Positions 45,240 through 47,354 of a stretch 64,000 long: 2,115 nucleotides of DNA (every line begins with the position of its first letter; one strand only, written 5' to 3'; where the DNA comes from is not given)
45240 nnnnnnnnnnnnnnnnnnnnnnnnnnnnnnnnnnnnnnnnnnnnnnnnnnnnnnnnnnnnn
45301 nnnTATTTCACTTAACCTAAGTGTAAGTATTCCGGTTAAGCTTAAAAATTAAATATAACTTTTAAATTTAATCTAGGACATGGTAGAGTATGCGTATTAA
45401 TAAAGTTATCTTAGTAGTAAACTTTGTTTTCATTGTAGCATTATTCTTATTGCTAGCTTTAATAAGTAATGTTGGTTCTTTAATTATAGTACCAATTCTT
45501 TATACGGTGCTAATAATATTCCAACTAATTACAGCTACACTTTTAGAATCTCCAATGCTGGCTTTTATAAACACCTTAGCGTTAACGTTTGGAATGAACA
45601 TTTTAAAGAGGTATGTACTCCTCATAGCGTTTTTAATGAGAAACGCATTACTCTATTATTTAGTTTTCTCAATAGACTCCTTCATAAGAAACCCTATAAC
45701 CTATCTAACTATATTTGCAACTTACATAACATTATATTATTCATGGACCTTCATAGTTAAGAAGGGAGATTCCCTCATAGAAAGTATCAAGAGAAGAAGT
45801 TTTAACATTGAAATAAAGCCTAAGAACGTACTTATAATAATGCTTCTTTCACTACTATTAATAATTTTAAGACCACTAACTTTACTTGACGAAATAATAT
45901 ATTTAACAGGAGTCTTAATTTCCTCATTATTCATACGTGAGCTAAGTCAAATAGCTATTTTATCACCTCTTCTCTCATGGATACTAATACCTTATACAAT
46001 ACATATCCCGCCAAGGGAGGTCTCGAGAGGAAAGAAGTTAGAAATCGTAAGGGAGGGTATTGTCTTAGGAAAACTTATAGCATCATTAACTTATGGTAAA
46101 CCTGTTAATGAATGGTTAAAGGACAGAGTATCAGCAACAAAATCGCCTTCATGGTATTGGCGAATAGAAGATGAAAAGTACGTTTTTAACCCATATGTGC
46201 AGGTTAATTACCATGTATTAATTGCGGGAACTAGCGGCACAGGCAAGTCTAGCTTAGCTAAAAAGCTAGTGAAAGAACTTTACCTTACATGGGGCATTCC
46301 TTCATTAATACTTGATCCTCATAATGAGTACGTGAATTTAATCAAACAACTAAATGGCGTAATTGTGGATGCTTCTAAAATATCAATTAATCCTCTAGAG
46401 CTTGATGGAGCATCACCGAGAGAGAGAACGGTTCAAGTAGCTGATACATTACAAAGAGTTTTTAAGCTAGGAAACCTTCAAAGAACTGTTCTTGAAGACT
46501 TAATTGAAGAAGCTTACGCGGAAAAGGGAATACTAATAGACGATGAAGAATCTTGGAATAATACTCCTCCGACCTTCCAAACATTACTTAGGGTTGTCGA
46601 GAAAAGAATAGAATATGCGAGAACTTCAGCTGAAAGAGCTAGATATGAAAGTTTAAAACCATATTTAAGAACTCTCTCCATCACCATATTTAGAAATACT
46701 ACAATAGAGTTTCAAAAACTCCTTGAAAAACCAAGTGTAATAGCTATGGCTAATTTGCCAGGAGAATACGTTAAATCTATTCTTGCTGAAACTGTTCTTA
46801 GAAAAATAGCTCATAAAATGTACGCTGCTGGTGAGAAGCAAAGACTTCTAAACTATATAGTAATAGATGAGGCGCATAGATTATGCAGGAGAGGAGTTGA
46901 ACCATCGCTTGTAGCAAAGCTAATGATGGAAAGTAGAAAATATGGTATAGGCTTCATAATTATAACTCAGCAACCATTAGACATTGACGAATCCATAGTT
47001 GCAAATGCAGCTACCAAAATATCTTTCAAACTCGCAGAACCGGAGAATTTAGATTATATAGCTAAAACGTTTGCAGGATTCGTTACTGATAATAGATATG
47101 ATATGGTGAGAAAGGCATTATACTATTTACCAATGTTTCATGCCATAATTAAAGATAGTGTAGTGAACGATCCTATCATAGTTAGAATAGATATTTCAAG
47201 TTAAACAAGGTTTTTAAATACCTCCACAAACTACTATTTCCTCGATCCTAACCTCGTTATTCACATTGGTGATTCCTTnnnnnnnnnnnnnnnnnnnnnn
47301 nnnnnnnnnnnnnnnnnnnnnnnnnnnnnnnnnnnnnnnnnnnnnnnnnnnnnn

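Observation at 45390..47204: Second, paralogous membrane-anchored HerA-like (DEAH) ATPase divergent from the Lhr helicase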

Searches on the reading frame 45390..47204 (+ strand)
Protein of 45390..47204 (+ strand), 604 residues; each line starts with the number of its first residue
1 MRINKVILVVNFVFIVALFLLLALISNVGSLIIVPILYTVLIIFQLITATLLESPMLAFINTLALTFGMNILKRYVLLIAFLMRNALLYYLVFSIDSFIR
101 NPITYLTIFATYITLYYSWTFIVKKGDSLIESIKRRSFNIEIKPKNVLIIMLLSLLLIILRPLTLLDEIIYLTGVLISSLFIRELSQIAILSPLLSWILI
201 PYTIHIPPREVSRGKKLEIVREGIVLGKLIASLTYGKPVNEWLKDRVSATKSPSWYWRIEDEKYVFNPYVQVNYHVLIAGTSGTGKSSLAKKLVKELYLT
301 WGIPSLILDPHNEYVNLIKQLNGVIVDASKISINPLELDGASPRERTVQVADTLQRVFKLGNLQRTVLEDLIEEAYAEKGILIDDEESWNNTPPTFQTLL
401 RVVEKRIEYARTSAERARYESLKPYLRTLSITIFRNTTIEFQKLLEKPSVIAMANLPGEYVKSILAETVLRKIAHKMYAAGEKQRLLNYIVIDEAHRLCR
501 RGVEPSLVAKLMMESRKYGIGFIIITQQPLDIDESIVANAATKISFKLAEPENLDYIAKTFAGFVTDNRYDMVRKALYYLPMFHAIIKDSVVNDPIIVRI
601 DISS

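Call 3: search_protein_families(library=pfam, proteins=[window:45390-47204:+], max_evalue=0.01)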
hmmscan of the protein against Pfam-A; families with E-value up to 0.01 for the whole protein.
window:45390-47204:+ (604 aa): 15 families
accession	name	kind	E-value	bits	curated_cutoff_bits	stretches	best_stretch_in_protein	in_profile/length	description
PF01935.23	DUF87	-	5.9e-16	59.7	23.2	1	272-471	22-218/220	Helicase HerA, central domain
PF12846.13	AAA_10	-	1.5e-07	31.2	27.5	1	272-323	20-70/362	AAA-like domain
PF00004.35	AAA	-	2.7e-06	28.3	21.2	0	276-299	1-24/131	ATPase family associated with various cellular activities (AAA)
PF13401.12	AAA_22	-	1.5e-05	25.8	27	0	275-327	7-33/130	AAA domain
PF05872.18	HerA_C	-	4.2e-05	22.8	22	0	262-350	10-95/502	Helicase HerA-like C-terminal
PF10412.15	TrwB_AAD_bind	-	0.00031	20.2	20.5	0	272-317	14-58/387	Type IV secretion-system coupling protein DNA-binding domain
PF19044.6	P-loop_TraG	-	0.00032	19.9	25.8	1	271-532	27-296/413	TraG P-loop domain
PF13238.12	AAA_18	-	0.00054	20.9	29.4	1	276-316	1-30/128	AAA domain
PF12775.13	AAA_7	-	0.00079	19.5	25.8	1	263-297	23-57/181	P-loop containing dynein motor region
PF12696.13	TraG-D_C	-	0.0012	19.2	22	1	490-561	4-79/126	TraM recognition site of TraD and TraG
PF09848.15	SLFN-g3_helicase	-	0.0013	18.5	24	0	276-297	4-25/354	Schlafen group 3, DNA/RNA helicase domain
PF13191.12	AAA_16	-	0.0027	18.7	32.6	0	275-322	26-75/167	AAA ATPase domain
PF06745.19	ATPase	-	0.0034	17.2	26.6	1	275-386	21-128/231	KaiC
PF20720.3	nSTAND3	-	0.0076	16.4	27.2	0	272-299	16-43/155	Novel STAND NTPase 3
PF04851.21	ResIII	-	0.0092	16.3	22.5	0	484-500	123-139/164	Type III restriction enzyme, res subunit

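Call 4: search_protein_families(library=ncbifam, proteins=[window:45390-47204:+], max_evalue=0.01)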
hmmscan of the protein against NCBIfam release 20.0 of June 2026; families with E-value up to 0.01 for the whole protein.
window:45390-47204:+ (604 aa): 12 families
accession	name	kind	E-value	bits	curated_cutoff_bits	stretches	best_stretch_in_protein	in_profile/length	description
NF053655.1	CedD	equivalog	1.2e-18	67.1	600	1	272-547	220-478/527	DNA-translocating ATPase CedD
NF045975.1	VirB4_plasma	equivalog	4.3e-17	61.1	590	1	272-535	514-810/894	Mbov_0397 family ICE element conjugal transfer ATPase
TIGR02746.1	TraC-F-type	equivalog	2.3e-15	55.6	567.05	2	460-543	616-699/800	type IV secretion system protein TraC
NF045971.1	conju_CD1110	equivalog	1.9e-14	52.9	325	1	275-531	417-671/752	VirB4-like conjugal transfer ATPase, CD1110 family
NF040937.1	HerA_Thermprot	equivalog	6.7e-14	51.2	800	1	274-601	141-462/487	DNA double-strand break repair helicase HerA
TIGR00929.1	VirB4_CagE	subfamily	8.9e-14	50.7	643.1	1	264-575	424-726/792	VirB4 family type IV secretion/conjugal transfer ATPase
NF033849.1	ser_rich_anae_1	subfamily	1.3e-13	49.2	650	2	274-391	760-896/1163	serine-rich protein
NF041017.1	DNA_import_CedB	equivalog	1.1e-12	47.4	700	1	262-534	263-521/590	DNA import protein CedB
NF040819.1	helicase_HerA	equivalog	1.7e-11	43.3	970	1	469-562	389-481/561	DNA double-strand break repair helicase HerA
NF010278.0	PRK13721.1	subfamily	3.4e-09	35.1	1177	1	271-336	477-541/874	type IV secretion system protein TraC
NF042943.1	HerA_antiphage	equivalog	3.1e-07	29.3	800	1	451-600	399-549/566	anti-phage-associated helicase HerA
NF042944.1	HerA_antiphage_2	equivalog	9.6e-07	27.9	850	1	509-601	456-543/576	anti-phage-associated helicase HerA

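Call 6: search_solved_structures(query=window:45390-47204:+, max_evalue=0.01)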
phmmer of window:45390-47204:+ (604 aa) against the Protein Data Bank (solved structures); distinct sequences matched with E-value up to 0.01: 11.
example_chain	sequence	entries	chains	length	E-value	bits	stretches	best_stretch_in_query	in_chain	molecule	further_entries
7es4_A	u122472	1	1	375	5.9e-16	61.4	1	272-530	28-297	DNA phosphorothioation-dependent restriction protein DptH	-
4d2i_A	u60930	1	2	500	3.5e-11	45.6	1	274-602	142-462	HERA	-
9x1l_A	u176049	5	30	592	4.8e-09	38.6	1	489-560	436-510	DNA helicase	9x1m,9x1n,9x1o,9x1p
8xau_A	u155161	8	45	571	1.6e-07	33.5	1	480-599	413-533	ATP-binding protein | HerA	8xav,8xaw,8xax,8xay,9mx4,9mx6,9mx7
8wiv_A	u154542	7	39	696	4.5e-07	32.1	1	481-556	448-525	Helicase HerA central domain-containing protein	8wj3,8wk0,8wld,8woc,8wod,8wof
8yho_A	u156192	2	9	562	5.8e-06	28.4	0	434-592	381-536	DUF87 domain-containing protein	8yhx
4ag5_A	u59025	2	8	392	0.00041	22.3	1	277-407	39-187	TYPE IV SECRETORY PATHWAY VIRB4 COMPONENTS-LIKE PROTEIN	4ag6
8j4u_M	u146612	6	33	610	0.0011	20.9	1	450-600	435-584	Nucleoside triphosphate hydrolase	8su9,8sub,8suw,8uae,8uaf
9c1m_M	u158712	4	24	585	0.0027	19.6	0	449-559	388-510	ATP-binding protein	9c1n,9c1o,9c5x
8ziq_M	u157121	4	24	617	0.0072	18.2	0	488-558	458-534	HerA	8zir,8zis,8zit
11kk_A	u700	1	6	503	0.0077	18.1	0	455-549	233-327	HerA like helicase YjgR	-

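Call 7: search_protein_families(library=padloc, proteins=[window:45390-47204:+], max_evalue=0.01)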
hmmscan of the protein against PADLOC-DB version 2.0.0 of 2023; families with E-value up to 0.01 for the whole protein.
window:45390-47204:+ (604 aa): 19 families
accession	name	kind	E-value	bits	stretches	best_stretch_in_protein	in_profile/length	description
PDLC02684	DndH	-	3.7e-30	102.3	1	272-528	1366-1637/1715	DndH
PDLC02685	DndH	-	7.3e-27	91.5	1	272-528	1333-1600/1678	DndH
PDLC04140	mad8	-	4.1e-26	90.2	1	272-602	26-301/314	mads_8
PDLC02682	DndH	-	1.5e-18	63.6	1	278-527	1342-1605/1686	DndH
PDLC04105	HerA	-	2.6e-16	57.3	2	449-560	382-500/576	-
PDLC02679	DndH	-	9.3e-14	47.8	1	278-527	1364-1629/1711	DndH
PDLC02681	DndH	-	3.1e-11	39.6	1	277-527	1286-1550/1631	DndH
PDLC02680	DndH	-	1.9e-10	36.7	1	301-528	1259-1488/1567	DndH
PDLC04102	HerA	-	9.9e-09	32.1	1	403-601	422-620/654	-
PDLC02185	HerA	-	1.6e-08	31.8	1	450-601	410-562/585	-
PDLC01055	HerA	-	3.9e-08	30.5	2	272-318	156-203/532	Type III coevolved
PDLC04103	HerA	-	4.9e-08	29.8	1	490-562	444-523/579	-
PDLC04100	HerA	-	1.2e-07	28.9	1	468-559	421-519/580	-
PDLC04106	HerA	-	3.2e-07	27.3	1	482-562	506-595/667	-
PDLC02188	HerA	-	8e-07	26.3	1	509-601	456-543/578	-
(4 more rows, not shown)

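Call 13: find_homologous_proteins(query=window:45390-47204:+, max_evalue=0.00001)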
Query window:45390-47204:+ (604 aa): 28 proteins with E <= 0.00001 among 8000 candidates.
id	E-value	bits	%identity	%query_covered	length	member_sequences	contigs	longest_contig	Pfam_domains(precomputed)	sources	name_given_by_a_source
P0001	0.0e+0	1295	100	100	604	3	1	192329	PF01935.24,PF00004.36,PF13401.13,PF12846.14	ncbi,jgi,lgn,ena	-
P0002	5.3e-260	882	67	100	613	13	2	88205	PF01935.24,PF00004.36,PF13401.13,PF12846.14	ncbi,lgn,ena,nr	ncbi:MAG: hypothetical protein B6U76_03610 [Desulfurococcales archaeon ex4484_217_2]|nr:MAG: hypothe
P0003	2.6e-256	870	66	100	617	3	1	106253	PF10412.16,PF01935.24,PF00004.36,PF13401.13,PF12846.14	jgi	-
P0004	6.7e-253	859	66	100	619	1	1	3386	PF01935.24,PF13401.13,PF12846.14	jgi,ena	-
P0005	1.1e-250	851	64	100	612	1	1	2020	PF01935.24,PF00004.36,PF13401.13,PF12846.14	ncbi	-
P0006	4.7e-208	710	54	98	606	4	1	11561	PF01935.24,PF00004.36,PF13401.13,PF12846.14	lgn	-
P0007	9.3e-208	710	54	98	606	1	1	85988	PF01935.24,PF13401.13,PF12846.14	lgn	-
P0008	1.3e-207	709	54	98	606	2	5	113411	PF01935.24,PF00004.36,PF13401.13,PF12846.14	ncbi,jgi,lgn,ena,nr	ncbi:MAG: hypothetical protein DRO23_02400 [Thermoprotei archaeon]|nr:MAG: hypothetical protein DRO2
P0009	2.5e-207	708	53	97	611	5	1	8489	PF01935.24,PF00004.36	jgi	-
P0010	1.3e-206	706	54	99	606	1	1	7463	PF01935.24,PF00004.36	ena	-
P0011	2.0e-206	705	54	99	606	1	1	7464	PF01935.24,PF00004.36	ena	-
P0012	2.0e-206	705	54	99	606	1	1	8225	PF01935.24,PF00004.36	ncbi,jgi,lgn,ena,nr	ncbi:MAG: hypothetical protein DRO08_00850 [Thermoprotei archaeon]|nr:MAG: hypothetical protein DRO0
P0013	2.6e-206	705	54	99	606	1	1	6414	PF01935.24,PF00004.36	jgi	-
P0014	2.8e-206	705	54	99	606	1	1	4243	PF01935.24,PF00004.36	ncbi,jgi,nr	ncbi:MAG TPA: ATP-binding protein [Acidilobales archaeon]|nr:ATP-binding protein [Acidilobales archa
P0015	5.9e-206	704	54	99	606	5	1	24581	PF01935.24,PF00004.36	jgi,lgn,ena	-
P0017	7.5e-137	475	46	92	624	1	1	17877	PF19044.7,PF01935.24,PF00004.36,PF13401.13,PF12846.14,PF20720.4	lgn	-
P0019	4.9e-132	460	48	82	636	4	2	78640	PF19044.7,PF01935.24,PF13401.13,PF12846.14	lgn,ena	-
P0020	2.2e-131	457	48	75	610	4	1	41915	PF19044.7,PF01935.24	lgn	-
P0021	8.2e-76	274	43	55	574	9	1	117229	PF10412.16,PF19044.7,PF01935.24,PF05872.19,PF00004.36,PF13401.13,PF12846.14,PF13191.13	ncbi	-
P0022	2.4e-63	233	32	87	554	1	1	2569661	PF01935.24,PF13401.13,PF12846.14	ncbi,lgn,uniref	ncbi:ATP-binding protein [Sulfurisphaera javensis]|uniref:ATP-binding protein n=1 Tax=Sulfurisphaera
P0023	1.1e-53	201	34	68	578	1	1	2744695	PF01935.24,PF13401.13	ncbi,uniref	ncbi:ATP-binding protein [Sulfolobus tengchongensis]|uniref:ATP-binding protein n=1 Tax=Sulfolobus t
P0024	4.2e-43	166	33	56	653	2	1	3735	PF10412.16,PF01935.24,PF05872.19,PF04851.22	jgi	-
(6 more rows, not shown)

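Call 15: search_protein_families(library=ncbifam, proteins=[P0022, P0023, P0021, P0017, P0020, P0008, P0002, P0024], max_evalue=1e-8)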
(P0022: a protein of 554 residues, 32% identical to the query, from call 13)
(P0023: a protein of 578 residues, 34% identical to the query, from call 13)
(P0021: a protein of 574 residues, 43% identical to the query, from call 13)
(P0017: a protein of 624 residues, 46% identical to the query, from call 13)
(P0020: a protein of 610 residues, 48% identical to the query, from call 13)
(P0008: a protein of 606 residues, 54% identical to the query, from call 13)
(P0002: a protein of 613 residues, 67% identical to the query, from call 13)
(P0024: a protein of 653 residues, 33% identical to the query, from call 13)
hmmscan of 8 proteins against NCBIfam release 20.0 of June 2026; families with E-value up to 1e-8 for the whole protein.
P0022 (554 aa): 4 families
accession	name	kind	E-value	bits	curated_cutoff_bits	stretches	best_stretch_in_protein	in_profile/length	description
TIGR02746.1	TraC-F-type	equivalog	1.9e-13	49.2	567.05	1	222-479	417-684/800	type IV secretion system protein TraC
NF045975.1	VirB4_plasma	equivalog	2.4e-11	42.1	590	1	224-507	508-840/894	Mbov_0397 family ICE element conjugal transfer ATPase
NF041017.1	DNA_import_CedB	equivalog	3.2e-10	39.3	700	1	221-485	263-521/590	DNA import protein CedB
NF040937.1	HerA_Thermprot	equivalog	6.4e-10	38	800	1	236-506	143-422/487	DNA double-strand break repair helicase HerA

P0023 (578 aa): 5 families
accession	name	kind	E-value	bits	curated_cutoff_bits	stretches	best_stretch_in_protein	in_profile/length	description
NF040937.1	HerA_Thermprot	equivalog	3.9e-12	45.3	800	1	259-546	142-434/487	DNA double-strand break repair helicase HerA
NF053655.1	CedD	equivalog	1.7e-11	43.5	600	1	262-573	226-524/527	DNA-translocating ATPase CedD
NF041017.1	DNA_import_CedB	equivalog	2.7e-11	42.8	700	1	244-511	262-522/590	DNA import protein CedB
TIGR02746.1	TraC-F-type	equivalog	1.1e-10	40.1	567.05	0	424-516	602-702/800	type IV secretion system protein TraC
NF045971.1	conju_CD1110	equivalog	3.9e-09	35.3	325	1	237-522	395-692/752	VirB4-like conjugal transfer ATPase, CD1110 family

P0021 (574 aa): 9 families
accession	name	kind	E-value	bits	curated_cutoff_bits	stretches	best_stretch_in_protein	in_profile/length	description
NF053655.1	CedD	equivalog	4e-24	85.2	600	2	403-519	364-480/527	DNA-translocating ATPase CedD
TIGR02746.1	TraC-F-type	equivalog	5.2e-16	57.7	567.05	1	244-505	429-691/800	type IV secretion system protein TraC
NF040819.1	helicase_HerA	equivalog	5.6e-16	58.2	970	1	441-563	390-506/561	DNA double-strand break repair helicase HerA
NF033849.1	ser_rich_anae_1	subfamily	2.3e-15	55.1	650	0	236-408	752-931/1163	serine-rich protein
NF045975.1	VirB4_plasma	equivalog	1.7e-13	49.2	590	1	244-305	514-578/894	Mbov_0397 family ICE element conjugal transfer ATPase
NF042944.1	HerA_antiphage_2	equivalog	4.9e-13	48.7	850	1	441-567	413-538/576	anti-phage-associated helicase HerA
NF045971.1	conju_CD1110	equivalog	2.4e-12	46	325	1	239-502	409-672/752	VirB4-like conjugal transfer ATPase, CD1110 family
NF040937.1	HerA_Thermprot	equivalog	1.4e-11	43.5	800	0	447-557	341-448/487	DNA double-strand break repair helicase HerA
NF042943.1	HerA_antiphage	equivalog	1.5e-10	40.2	800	0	424-565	401-543/566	anti-phage-associated helicase HerA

P0017 (624 aa): 9 families
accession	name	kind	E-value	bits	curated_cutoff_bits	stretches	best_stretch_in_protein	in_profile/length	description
NF053655.1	CedD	equivalog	1e-16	60.7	600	1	293-571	222-479/527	DNA-translocating ATPase CedD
NF041017.1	DNA_import_CedB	equivalog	6.4e-16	58.1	700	1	286-621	269-583/590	DNA import protein CedB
NF040937.1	HerA_Thermprot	equivalog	1.2e-13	50.3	800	1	293-583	141-426/487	DNA double-strand break repair helicase HerA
TIGR02746.1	TraC-F-type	equivalog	4.9e-13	47.9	567.05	1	291-567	429-705/800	type IV secretion system protein TraC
NF040819.1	helicase_HerA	equivalog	5.8e-13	48.2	970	1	512-622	406-514/561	DNA double-strand break repair helicase HerA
NF033849.1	ser_rich_anae_1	subfamily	5.3e-12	43.9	650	0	533-587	1052-1106/1163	serine-rich protein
NF045975.1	VirB4_plasma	equivalog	1.9e-10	39.1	590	0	289-448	512-689/894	Mbov_0397 family ICE element conjugal transfer ATPase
NF042944.1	HerA_antiphage_2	equivalog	5.8e-09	35.2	850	0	512-623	431-543/576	anti-phage-associated helicase HerA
NF045971.1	conju_CD1110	equivalog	1e-08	34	325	0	286-360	409-486/752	VirB4-like conjugal transfer ATPase, CD1110 family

P0020 (610 aa): 9 families
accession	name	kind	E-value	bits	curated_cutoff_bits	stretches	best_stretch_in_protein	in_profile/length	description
NF053655.1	CedD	equivalog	1.1e-17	64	600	1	469-553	395-475/527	DNA-translocating ATPase CedD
NF041017.1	DNA_import_CedB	equivalog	1.7e-13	50.1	700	1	274-544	267-522/590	DNA import protein CedB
NF040819.1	helicase_HerA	equivalog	6.5e-13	48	970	1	498-568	405-478/561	DNA double-strand break repair helicase HerA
TIGR02746.1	TraC-F-type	equivalog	1.1e-12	46.8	567.05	1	282-554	430-701/800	type IV secretion system protein TraC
NF040937.1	HerA_Thermprot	equivalog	7.4e-12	44.4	800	1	460-567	312-424/487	DNA double-strand break repair helicase HerA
NF045975.1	VirB4_plasma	equivalog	4.3e-11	41.3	590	1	280-348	513-583/894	Mbov_0397 family ICE element conjugal transfer ATPase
NF033849.1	ser_rich_anae_1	subfamily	1.8e-10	38.8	650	0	519-571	1052-1104/1163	serine-rich protein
NF045971.1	conju_CD1110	equivalog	2e-10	39.6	325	1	276-541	409-672/752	VirB4-like conjugal transfer ATPase, CD1110 family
NF042943.1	HerA_antiphage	equivalog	3e-10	39.3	800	0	473-565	411-510/566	anti-phage-associated helicase HerA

P0008 (606 aa): 8 families
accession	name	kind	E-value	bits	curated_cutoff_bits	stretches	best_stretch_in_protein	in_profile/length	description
NF053655.1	CedD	equivalog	9.1e-19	67.5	600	1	276-550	220-477/527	DNA-translocating ATPase CedD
NF033849.1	ser_rich_anae_1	subfamily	1.6e-15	55.6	650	0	266-422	745-909/1163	serine-rich protein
NF045975.1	VirB4_plasma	equivalog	8.8e-14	50.2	590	1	273-349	511-589/894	Mbov_0397 family ICE element conjugal transfer ATPase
TIGR02746.1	TraC-F-type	equivalog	2e-13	49.2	567.05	0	456-553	607-710/800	type IV secretion system protein TraC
NF040937.1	HerA_Thermprot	equivalog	3.2e-11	42.3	800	1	451-605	308-462/487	DNA double-strand break repair helicase HerA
NF045971.1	conju_CD1110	equivalog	5.4e-11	41.5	325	1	280-534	418-670/752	VirB4-like conjugal transfer ATPase, CD1110 family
NF041017.1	DNA_import_CedB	equivalog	1.8e-10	40.1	700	1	270-538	268-521/590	DNA import protein CedB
NF040819.1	helicase_HerA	equivalog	6e-09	35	970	0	494-604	406-514/561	DNA double-strand break repair helicase HerA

P0002 (613 aa): 11 families
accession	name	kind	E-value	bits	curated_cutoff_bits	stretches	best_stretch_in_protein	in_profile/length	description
NF053655.1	CedD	equivalog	1.9e-19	69.8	600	1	280-558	219-480/527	DNA-translocating ATPase CedD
NF045975.1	VirB4_plasma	equivalog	2.9e-16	58.4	590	1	280-552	513-819/894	Mbov_0397 family ICE element conjugal transfer ATPase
TIGR02746.1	TraC-F-type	equivalog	3.9e-16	58.1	567.05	0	469-552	616-699/800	type IV secretion system protein TraC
NF033849.1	ser_rich_anae_1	subfamily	4.4e-15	54.2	650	0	279-427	756-909/1163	serine-rich protein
NF040819.1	helicase_HerA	equivalog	3.4e-13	49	970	1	498-577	405-487/561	DNA double-strand break repair helicase HerA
NF040937.1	HerA_Thermprot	equivalog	4.4e-13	48.5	800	1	283-610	141-462/487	DNA double-strand break repair helicase HerA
NF045971.1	conju_CD1110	equivalog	2.6e-12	45.8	325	1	285-540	418-671/752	VirB4-like conjugal transfer ATPase, CD1110 family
NF041017.1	DNA_import_CedB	equivalog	1.2e-11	43.9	700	1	280-543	273-521/590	DNA import protein CedB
TIGR00929.1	VirB4_CagE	subfamily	2.9e-11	42.3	643.1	1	278-597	429-737/792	VirB4 family type IV secretion/conjugal transfer ATPase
NF010278.0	PRK13721.1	subfamily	2.6e-10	38.8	1177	1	278-575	475-771/874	type IV secretion system protein TraC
NF042943.1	HerA_antiphage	equivalog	3.5e-09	35.8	800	0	459-610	398-550/566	anti-phage-associated helicase HerA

P0024 (653 aa): 6 families
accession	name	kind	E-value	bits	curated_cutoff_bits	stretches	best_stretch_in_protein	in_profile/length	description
NF045975.1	VirB4_plasma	equivalog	1.1e-15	56.4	590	1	318-581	513-808/894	Mbov_0397 family ICE element conjugal transfer ATPase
NF053655.1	CedD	equivalog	2.9e-15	55.9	600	1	482-587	364-470/527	DNA-translocating ATPase CedD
NF041017.1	DNA_import_CedB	equivalog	1.2e-14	53.9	700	1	307-622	262-563/590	DNA import protein CedB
NF033849.1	ser_rich_anae_1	subfamily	1.2e-10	39.4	650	1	325-610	764-1104/1163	serine-rich protein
NF040937.1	HerA_Thermprot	equivalog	6.7e-10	38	800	1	322-603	142-421/487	DNA double-strand break repair helicase HerA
TIGR02746.1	TraC-F-type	equivalog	1.4e-09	36.5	567.05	1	305-581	414-689/800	type IV secretion system protein TraC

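Call 16: find_related_loci(query=A1, collection=genome_contigs, flank=10000)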
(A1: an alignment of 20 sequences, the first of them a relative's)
Query A1 (604 aa) in genome_contigs; peptide patterns used: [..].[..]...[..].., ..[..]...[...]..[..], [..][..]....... (x = any residue, [..] = any of these).
599 stretches matched a pattern, but none encodes a relative of the query by tblastn (E <= 1e-3).
